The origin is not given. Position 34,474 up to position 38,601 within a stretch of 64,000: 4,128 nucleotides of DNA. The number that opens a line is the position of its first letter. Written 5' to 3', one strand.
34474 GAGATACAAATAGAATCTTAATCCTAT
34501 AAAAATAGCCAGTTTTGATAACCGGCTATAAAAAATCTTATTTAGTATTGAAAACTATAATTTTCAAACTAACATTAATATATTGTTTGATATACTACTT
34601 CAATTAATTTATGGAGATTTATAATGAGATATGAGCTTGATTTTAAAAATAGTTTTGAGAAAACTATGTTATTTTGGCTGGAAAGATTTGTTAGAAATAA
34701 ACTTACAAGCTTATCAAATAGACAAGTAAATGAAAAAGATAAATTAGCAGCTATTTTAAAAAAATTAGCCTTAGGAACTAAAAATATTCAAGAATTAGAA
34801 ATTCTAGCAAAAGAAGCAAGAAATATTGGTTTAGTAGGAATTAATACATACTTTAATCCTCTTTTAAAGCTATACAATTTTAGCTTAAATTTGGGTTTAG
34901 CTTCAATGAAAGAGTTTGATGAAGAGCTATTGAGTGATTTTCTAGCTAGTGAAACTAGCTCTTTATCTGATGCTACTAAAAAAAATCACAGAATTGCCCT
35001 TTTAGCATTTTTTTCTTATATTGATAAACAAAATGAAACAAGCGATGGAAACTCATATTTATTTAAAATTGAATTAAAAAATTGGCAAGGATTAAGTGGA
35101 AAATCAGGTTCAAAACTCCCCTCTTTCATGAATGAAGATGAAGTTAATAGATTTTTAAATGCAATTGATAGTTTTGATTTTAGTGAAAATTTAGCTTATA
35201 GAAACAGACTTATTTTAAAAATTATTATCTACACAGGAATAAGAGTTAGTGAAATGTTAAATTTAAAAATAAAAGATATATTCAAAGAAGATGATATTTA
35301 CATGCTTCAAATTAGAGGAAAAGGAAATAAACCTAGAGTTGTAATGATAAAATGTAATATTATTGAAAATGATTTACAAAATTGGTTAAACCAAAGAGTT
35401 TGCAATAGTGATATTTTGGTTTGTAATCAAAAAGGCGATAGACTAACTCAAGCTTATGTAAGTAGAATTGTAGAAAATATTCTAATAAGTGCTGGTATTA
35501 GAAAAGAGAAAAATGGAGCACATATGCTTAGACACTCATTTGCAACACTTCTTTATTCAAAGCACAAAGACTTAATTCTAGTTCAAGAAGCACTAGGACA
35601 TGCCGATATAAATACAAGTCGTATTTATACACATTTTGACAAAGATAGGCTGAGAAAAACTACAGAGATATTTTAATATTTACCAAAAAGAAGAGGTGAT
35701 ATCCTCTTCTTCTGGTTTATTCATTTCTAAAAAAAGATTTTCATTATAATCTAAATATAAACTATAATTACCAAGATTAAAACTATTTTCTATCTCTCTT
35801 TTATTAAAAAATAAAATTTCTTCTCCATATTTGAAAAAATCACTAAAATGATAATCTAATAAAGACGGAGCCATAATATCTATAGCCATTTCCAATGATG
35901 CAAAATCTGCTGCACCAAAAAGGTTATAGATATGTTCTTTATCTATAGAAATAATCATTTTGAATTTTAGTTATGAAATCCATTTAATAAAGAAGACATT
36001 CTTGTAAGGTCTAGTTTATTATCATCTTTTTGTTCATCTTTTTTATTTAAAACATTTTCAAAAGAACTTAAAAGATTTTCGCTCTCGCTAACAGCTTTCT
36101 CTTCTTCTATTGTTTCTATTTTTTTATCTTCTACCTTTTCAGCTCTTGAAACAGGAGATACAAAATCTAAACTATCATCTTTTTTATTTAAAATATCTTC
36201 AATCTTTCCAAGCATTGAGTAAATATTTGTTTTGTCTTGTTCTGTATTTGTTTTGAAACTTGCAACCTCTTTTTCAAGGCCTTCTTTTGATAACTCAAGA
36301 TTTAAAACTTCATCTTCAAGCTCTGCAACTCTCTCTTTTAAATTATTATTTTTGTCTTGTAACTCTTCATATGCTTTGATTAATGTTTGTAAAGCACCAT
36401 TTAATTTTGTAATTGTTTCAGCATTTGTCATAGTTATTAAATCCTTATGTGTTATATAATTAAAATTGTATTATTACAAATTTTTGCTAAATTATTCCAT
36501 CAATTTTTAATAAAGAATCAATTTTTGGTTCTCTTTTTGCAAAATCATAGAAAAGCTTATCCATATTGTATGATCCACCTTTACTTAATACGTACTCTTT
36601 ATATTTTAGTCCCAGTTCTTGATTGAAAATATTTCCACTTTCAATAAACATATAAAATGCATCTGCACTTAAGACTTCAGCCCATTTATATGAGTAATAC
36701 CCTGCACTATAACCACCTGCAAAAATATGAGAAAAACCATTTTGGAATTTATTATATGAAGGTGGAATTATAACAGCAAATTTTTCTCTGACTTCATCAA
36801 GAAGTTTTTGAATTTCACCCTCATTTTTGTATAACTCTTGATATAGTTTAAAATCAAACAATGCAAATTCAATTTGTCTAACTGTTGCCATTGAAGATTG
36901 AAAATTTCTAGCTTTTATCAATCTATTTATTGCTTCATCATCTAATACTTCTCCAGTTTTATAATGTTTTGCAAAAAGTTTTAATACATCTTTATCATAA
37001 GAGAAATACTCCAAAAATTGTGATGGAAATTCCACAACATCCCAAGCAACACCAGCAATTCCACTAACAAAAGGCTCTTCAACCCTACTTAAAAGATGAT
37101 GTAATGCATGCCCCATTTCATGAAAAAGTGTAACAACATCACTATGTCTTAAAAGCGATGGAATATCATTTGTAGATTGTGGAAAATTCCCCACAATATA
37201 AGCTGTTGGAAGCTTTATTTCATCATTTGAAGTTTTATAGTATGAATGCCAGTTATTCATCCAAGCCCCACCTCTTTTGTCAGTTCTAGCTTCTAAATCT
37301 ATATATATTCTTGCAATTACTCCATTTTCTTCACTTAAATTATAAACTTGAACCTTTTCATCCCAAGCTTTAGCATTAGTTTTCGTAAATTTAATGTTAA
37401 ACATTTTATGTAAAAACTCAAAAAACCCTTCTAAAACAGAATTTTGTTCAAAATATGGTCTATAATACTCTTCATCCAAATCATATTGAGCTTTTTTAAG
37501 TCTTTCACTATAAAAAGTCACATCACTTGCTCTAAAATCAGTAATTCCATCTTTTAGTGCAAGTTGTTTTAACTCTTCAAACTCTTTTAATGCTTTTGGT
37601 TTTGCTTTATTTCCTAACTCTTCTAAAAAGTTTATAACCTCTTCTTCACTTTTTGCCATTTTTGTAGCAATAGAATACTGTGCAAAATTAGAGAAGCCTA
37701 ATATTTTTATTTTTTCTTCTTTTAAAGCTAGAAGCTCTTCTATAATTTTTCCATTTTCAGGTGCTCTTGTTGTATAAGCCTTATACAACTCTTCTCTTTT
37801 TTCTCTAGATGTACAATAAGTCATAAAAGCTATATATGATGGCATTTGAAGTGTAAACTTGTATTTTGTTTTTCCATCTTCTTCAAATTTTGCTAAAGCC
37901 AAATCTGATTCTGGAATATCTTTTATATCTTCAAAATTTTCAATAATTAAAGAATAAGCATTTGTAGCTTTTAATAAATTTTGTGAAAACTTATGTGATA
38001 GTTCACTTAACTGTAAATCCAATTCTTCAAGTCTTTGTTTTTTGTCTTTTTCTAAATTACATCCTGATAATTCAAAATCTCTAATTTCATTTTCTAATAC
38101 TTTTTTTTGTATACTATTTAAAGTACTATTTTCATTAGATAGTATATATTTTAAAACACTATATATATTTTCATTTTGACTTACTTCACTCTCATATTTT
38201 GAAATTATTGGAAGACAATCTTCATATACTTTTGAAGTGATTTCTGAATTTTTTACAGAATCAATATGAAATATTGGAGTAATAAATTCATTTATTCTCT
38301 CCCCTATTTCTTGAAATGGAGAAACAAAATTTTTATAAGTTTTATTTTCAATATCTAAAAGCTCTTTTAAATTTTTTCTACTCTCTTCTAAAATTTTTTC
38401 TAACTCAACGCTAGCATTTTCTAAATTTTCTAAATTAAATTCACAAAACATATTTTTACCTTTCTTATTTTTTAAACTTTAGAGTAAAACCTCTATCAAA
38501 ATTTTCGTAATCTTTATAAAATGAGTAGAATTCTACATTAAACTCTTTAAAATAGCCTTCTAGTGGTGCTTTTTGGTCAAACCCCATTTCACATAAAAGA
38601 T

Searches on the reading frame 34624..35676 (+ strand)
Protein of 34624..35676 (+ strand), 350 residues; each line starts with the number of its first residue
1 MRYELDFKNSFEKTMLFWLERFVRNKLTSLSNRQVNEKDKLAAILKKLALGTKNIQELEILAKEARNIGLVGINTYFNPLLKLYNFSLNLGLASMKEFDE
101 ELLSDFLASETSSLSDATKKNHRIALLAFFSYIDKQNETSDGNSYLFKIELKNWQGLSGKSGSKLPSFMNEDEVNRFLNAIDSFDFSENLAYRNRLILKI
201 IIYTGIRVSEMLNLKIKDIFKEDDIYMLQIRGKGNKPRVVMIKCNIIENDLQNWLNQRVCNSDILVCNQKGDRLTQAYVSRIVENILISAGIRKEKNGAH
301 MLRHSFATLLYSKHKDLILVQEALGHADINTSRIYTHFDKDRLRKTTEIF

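Call 48: search_protein_families(library=ncbifam, proteins=[window:34624-35676:+], max_evalue=1e-10)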
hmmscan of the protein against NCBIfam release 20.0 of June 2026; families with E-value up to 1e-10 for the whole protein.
window:34624-35676:+ (350 aa): 9 families
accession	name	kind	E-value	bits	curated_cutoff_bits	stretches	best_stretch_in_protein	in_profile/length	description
NF040815.2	recomb_XerA_Arch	equivalog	2.9e-47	161.5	220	1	62-345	6-261/263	site-specific tyrosine recombinase/integron integrase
TIGR02224.1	recomb_XerC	equivalog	1.5e-45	155.9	335.15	1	66-346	11-285/295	tyrosine recombinase XerC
TIGR02225.1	recomb_XerD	equivalog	1.5e-43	149.2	329.6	1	72-347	17-283/290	site-specific tyrosine recombinase XerD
NF001399.0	PRK00283.1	subfamily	1.4e-42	146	279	1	68-347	22-292/300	tyrosine recombinase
TIGR02249.1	integrase_gron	subfamily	1.2e-24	87.2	265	1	274-338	237-300/315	integron integrase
NF002331.0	PRK01287.1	subfamily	2.5e-23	82.7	371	1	163-345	135-319/365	site-specific tyrosine recombinase XerC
NF003462.0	PRK05084.1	equivalog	4.5e-23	81.6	267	1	90-346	74-352/360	tyrosine recombinase XerS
NF011946.0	PRK15417.1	equivalog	3.3e-15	56.1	435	0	281-340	259-317/337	integron integrase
NF007370.0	PRK09870.1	subfamily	3.9e-13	49.5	221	1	160-341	4-182/200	tyrosine-type DNA invertase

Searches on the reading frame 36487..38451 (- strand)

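Call 48: search_protein_families(library=ncbifam, proteins=[window:36487-38451:-], max_evalue=1e-10)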
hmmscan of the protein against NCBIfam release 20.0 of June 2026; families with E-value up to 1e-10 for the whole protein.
window:36487-38451:- (654 aa): 2 families
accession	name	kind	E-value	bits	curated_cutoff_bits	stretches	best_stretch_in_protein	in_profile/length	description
NF008159.0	PRK10911.1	equivalog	7.4e-177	589.6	927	1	16-653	25-678/680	oligopeptidase A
NF007624.0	PRK10280.1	equivalog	8.2e-93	311.8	944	1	34-652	50-678/681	peptidyl-dipeptidase Dcp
